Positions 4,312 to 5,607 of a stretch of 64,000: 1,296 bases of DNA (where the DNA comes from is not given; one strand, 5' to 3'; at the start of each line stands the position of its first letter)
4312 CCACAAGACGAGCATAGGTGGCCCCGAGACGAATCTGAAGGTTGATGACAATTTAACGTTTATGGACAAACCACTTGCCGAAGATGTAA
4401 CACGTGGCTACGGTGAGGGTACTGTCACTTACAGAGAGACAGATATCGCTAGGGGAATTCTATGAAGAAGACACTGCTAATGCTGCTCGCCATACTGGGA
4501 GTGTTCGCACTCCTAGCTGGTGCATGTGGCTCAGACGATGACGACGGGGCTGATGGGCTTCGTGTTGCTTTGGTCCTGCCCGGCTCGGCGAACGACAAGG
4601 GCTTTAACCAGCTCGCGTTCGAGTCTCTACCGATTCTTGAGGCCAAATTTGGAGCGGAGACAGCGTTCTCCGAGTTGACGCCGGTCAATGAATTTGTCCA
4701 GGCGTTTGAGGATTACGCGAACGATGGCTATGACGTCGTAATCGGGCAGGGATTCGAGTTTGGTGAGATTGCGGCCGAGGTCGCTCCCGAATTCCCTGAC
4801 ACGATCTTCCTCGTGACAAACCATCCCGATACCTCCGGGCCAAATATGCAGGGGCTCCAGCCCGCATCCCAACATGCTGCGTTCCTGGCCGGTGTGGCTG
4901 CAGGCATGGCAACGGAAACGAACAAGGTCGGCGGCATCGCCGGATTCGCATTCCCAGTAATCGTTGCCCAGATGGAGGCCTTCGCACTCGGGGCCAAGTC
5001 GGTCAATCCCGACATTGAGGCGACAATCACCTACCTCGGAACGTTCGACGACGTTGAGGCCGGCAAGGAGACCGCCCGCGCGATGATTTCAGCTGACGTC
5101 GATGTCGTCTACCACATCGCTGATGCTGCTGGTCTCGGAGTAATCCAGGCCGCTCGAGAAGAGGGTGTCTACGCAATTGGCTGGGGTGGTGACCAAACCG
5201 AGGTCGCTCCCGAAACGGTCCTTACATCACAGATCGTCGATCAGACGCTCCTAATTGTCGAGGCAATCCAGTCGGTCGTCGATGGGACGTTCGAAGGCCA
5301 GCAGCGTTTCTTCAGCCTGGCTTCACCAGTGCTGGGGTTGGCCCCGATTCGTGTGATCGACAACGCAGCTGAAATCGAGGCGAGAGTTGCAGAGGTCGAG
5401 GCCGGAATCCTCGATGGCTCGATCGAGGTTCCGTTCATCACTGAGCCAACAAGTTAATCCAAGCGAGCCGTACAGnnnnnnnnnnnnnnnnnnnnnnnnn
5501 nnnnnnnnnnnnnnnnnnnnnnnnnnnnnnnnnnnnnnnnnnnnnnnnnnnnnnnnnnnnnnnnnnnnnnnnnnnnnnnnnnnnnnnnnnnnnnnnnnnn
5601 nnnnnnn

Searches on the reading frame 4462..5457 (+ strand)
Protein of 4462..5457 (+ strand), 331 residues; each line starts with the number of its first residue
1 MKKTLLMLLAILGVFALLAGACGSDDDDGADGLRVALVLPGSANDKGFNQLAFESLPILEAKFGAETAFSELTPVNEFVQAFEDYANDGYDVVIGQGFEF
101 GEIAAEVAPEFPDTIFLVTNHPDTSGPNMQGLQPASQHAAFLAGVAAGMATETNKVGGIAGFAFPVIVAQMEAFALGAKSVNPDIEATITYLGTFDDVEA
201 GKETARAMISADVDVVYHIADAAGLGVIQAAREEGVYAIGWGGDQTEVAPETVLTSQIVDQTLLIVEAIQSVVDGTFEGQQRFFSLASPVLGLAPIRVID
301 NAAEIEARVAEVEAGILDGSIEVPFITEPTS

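Call 15: search_protein_families(library=pfam, proteins=[window:4462-5457:+], max_evalue=0.001)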
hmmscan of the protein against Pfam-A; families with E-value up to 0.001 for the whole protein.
window:4462-5457:+ (331 aa): 1 family
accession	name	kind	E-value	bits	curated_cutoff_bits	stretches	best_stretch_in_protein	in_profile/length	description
PF02608.20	Bmp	-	5.3e-60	203.4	24.1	1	34-299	3-275/301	ABC transporter substrate-binding protein PnrA-like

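Call 54: search_solved_structures(query=window:4462-5457:+, max_evalue=0.00001)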
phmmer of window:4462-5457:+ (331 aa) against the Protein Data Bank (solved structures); distinct sequences matched with E-value up to 0.00001: 14.
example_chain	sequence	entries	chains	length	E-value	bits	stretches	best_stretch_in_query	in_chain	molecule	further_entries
7x0r_A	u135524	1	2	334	1.8e-35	126.2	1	24-324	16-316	Lbp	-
9q1u_A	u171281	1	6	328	1.2e-33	120.2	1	29-324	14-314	Basic membrane protein A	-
6shu_A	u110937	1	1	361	5.8e-30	108.1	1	23-325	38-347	Basic membrane protein D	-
6pi5_A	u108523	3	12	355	6.7e-26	94.7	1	31-319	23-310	Atrazine periplasmic binding protein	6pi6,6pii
2hqb_A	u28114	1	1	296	1e-25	94.1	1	29-295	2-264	Transcriptional activator of comK gene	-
3s99_A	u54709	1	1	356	2.7e-22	82.9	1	33-321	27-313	Basic membrane lipoprotein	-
6yab_AAA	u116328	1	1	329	4.8e-22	82.1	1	35-324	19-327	Lipoprotein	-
6ya3_C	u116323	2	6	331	4.9e-22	82.1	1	35-324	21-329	Lipoprotein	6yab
6y9u_A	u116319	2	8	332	4.9e-22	82.1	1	35-324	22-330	Lipoprotein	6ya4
6yab_DDD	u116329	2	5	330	5.3e-22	82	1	35-324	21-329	Lipoprotein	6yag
4p98_A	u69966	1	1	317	1.8e-20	76.9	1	28-325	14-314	Extracellular solute-binding protein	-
2fqw_A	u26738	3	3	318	2.2e-19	73.3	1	39-324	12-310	Membrane lipoprotein tmpC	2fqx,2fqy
4pev_A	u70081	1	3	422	1.9e-17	67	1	40-318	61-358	Membrane lipoprotein family protein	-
4iil_A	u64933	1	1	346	1.3e-12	51.1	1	138-271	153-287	Membrane lipoprotein TpN38(b)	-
